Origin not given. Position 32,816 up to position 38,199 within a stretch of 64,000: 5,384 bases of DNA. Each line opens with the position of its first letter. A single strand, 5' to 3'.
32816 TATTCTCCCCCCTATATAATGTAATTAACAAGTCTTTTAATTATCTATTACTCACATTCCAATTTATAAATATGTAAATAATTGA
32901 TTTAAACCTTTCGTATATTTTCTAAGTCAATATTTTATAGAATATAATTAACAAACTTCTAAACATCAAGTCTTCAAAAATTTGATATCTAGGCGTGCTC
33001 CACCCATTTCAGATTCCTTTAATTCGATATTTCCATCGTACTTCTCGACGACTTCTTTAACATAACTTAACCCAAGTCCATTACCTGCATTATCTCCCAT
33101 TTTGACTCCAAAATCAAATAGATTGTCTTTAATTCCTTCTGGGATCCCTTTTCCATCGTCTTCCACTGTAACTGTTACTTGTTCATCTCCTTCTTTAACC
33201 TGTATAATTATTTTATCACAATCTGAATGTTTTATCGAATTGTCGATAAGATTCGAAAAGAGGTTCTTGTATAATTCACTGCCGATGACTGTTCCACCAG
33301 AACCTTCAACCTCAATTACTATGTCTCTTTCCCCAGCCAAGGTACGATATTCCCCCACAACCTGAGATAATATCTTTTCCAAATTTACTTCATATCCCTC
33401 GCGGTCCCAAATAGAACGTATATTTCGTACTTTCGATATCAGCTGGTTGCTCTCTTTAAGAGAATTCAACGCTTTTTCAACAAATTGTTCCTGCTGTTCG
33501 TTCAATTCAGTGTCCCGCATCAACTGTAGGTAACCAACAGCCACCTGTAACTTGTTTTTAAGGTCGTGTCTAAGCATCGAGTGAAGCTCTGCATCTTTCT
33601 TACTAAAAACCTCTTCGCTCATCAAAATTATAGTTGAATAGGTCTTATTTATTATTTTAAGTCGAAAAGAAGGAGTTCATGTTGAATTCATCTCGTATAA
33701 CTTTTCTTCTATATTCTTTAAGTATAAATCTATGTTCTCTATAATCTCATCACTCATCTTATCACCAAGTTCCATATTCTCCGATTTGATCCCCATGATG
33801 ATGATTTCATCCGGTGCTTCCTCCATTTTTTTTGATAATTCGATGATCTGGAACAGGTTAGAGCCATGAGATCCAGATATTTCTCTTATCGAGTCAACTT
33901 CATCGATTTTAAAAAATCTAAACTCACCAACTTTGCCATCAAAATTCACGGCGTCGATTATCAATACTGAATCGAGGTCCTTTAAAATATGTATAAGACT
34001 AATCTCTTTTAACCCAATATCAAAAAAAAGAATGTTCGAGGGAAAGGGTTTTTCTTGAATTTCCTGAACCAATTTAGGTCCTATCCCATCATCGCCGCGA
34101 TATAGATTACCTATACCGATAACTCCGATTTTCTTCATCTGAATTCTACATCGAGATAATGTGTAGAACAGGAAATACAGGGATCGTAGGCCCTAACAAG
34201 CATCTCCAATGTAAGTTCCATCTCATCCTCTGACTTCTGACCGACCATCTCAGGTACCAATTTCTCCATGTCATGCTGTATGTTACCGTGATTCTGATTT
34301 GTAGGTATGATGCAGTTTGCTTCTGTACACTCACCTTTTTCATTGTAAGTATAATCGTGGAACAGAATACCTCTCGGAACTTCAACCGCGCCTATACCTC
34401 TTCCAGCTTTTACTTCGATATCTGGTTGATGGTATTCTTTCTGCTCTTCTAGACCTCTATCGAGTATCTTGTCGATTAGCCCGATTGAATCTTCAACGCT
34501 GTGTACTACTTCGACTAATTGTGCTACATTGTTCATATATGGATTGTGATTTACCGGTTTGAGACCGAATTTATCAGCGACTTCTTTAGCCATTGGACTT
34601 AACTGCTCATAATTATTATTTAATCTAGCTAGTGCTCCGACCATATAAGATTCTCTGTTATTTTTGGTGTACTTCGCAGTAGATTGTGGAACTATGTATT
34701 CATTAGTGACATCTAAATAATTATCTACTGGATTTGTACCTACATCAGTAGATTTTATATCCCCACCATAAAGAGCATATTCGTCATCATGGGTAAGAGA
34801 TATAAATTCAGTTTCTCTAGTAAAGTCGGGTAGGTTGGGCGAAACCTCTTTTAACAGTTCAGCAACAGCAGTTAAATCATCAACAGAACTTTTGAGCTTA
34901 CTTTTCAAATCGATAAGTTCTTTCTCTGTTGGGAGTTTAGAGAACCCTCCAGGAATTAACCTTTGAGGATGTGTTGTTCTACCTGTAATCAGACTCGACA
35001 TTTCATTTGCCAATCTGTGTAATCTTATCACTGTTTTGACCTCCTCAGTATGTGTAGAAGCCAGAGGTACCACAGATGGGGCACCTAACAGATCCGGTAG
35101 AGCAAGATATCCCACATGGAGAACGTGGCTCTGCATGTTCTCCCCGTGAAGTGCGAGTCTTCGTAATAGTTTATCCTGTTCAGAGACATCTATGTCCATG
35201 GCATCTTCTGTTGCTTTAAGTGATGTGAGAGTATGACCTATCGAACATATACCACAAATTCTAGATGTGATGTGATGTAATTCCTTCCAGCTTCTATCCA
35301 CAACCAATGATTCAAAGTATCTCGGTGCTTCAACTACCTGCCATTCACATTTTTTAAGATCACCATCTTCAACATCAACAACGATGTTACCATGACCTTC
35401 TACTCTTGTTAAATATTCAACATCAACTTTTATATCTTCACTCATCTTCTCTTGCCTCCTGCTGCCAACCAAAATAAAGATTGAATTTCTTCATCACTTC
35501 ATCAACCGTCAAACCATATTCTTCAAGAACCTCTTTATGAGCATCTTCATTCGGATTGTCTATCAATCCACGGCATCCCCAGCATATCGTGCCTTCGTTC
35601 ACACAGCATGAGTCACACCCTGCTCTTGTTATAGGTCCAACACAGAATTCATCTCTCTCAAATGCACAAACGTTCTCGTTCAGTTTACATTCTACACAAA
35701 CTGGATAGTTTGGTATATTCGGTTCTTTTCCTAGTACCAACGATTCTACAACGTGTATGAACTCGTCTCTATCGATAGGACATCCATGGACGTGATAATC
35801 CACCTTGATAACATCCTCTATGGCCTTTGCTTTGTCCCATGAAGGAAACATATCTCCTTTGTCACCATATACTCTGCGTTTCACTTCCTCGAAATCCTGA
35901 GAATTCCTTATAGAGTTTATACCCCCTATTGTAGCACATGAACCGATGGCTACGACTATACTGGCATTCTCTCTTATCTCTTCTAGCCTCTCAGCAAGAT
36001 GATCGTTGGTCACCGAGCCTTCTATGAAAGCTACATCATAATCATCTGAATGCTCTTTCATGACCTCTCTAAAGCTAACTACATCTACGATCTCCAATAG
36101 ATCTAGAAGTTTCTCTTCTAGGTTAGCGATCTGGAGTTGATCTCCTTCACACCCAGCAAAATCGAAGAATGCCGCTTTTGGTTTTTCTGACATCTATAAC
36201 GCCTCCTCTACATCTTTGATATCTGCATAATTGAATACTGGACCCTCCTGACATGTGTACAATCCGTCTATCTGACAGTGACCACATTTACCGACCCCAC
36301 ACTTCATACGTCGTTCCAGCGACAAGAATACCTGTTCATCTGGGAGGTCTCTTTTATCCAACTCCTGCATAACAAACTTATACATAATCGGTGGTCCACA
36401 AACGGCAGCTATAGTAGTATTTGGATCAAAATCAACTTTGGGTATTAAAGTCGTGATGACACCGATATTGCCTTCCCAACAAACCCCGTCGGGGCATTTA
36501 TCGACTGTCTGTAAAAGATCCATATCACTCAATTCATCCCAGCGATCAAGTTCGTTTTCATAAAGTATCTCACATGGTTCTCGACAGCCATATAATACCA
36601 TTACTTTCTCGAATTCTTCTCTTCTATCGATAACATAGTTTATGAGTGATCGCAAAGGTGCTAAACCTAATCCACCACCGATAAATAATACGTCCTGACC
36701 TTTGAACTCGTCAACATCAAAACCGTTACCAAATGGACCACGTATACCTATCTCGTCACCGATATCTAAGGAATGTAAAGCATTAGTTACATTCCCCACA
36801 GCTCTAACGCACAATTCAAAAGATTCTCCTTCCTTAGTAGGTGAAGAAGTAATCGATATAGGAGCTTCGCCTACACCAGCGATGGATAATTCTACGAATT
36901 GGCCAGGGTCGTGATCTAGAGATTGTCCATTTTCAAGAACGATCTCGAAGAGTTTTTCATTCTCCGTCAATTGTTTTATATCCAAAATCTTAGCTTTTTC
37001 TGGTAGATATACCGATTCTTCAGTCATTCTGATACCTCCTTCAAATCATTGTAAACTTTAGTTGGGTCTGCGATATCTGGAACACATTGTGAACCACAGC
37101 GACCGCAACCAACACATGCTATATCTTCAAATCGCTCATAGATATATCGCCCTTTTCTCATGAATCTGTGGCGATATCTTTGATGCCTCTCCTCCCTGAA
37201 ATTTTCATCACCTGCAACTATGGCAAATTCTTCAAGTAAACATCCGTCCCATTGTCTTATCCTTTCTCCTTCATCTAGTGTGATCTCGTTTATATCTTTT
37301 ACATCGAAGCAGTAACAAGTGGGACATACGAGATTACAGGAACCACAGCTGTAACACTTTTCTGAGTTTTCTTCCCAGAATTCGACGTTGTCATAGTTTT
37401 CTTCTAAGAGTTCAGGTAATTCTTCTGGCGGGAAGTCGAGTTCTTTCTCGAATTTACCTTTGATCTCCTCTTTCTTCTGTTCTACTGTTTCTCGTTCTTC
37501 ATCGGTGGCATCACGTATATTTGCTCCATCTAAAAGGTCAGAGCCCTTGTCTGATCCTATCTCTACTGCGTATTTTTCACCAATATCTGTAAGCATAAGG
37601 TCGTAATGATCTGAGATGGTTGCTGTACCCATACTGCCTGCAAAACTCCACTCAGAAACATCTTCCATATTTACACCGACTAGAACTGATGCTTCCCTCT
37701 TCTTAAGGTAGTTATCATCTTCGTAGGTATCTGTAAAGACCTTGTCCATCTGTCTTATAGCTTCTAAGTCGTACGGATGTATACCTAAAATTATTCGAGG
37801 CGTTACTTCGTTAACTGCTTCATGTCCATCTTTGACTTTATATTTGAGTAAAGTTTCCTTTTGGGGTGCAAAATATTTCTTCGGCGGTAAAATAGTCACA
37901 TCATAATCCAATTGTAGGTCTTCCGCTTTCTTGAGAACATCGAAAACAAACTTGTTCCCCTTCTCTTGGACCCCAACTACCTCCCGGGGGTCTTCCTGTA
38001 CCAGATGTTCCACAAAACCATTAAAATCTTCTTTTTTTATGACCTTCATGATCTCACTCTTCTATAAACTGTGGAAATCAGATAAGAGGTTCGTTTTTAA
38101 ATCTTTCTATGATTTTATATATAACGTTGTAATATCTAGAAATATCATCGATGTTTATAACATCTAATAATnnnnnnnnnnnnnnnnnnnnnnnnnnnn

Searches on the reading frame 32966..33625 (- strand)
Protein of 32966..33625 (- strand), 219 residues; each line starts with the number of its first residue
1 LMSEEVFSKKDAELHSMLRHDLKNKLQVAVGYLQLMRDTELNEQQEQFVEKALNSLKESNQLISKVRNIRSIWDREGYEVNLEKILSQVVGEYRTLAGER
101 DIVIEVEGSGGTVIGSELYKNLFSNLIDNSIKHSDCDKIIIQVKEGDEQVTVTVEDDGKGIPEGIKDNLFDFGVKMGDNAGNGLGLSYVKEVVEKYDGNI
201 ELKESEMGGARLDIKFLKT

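Call 21: search_protein_families(library=pfam, proteins=[window:32966-33625:-], max_evalue=0.00001)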
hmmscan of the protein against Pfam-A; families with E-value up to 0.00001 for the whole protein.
window:32966-33625:- (219 aa): 4 families
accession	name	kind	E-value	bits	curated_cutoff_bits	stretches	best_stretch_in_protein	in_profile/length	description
PF02518.31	HATPase_c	-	2.7e-21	76.5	26.4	1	120-216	7-107/111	Histidine kinase-, DNA gyrase B-, and HSP90-like ATPase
PF00512.31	HisKA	-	5.6e-09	36.4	26.9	1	15-68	6-59/66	His Kinase A (phospho-acceptor) domain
PF14501.12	HATPase_c_5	-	1.4e-08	35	22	1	122-205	9-91/102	GHKL domain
PF14689.11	SPOB_a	-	3.3e-06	27.1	28.1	1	16-54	17-55/62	Sensor_kinase_SpoOB-type, alpha-helical domain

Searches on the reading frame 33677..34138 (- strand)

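Call 22: search_protein_families(library=pfam, proteins=[window:33677-34138:-], max_evalue=0.00001)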
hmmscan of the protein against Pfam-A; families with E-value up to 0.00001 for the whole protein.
window:33677-34138:- (153 aa): 1 family
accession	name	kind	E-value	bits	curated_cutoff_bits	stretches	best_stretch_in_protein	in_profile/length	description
PF01750.23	HycI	-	6.3e-19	68.6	23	1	22-144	2-128/130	Hydrogenase maturation protease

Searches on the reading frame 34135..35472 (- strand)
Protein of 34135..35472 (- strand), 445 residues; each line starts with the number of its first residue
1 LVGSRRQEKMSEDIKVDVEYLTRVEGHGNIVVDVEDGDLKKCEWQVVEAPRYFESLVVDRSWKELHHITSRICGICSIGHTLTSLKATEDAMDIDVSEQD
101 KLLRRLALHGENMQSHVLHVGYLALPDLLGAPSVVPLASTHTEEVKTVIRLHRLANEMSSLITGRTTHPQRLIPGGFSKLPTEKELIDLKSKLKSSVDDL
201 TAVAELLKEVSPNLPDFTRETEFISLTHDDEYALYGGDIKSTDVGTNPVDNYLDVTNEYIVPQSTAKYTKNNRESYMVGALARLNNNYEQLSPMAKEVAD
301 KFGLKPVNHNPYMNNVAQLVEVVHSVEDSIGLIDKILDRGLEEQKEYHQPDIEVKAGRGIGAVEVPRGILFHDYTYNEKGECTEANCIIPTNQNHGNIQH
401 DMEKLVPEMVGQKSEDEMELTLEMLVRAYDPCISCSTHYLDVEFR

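Call 22: search_protein_families(library=pfam, proteins=[window:34135-35472:-], max_evalue=0.00001)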
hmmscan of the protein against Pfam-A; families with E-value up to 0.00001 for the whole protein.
window:34135-35472:- (445 aa): 1 family
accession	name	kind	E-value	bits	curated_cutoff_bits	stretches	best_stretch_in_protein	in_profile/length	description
PF00374.24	NiFeSe_Hases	-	8.8e-29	101.2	25.8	2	51-128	1-78/508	Nickel-dependent hydrogenase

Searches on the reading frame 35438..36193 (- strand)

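Call 22: search_protein_families(library=pfam, proteins=[window:35438-36193:-], max_evalue=0.00001)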
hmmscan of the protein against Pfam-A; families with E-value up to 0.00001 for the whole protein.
window:35438-36193:- (251 aa): 1 family
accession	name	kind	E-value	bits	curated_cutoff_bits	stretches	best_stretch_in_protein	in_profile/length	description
PF01058.29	Oxidored_q6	-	7.9e-26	90.7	27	1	15-151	1-127/128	NADH ubiquinone oxidoreductase, 20 Kd subunit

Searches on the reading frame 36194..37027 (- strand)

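Call 22: search_protein_families(library=pfam, proteins=[window:36194-37027:-], max_evalue=0.00001)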
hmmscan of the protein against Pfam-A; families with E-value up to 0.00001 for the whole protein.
window:36194-37027:- (277 aa): 3 families
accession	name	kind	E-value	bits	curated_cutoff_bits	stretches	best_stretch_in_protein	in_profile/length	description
PF00175.26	NAD_binding_1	-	1.1e-14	55.5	22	1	115-219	1-107/109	Oxidoreductase NAD-binding domain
PF10418.14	DHODB_Fe-S_bind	-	3.6e-11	43.1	23.9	1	238-270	1-40/41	Iron-sulfur cluster binding domain of dihydroorotate dehydrogenase B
PF00970.30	FAD_binding_6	-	4.8e-08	33.7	21.1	1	12-101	2-96/99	Oxidoreductase FAD-binding domain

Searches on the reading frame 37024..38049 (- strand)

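Call 22: search_protein_families(library=pfam, proteins=[window:37024-38049:-], max_evalue=0.00001)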
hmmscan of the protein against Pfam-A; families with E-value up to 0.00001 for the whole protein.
window:37024-38049:- (341 aa): 3 families
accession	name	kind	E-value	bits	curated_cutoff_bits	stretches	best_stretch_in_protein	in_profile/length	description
PF17179.9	Fer4_22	-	1.3e-31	109.7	27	1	231-325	1-94/95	4Fe-4S dicluster domain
PF12838.12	Fer4_7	-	1.6e-06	28.9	27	0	221-244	27-50/52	4Fe-4S dicluster domain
PF13187.11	Fer4_9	-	7.6e-06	26.3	27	0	222-244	34-49/52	4Fe-4S dicluster domain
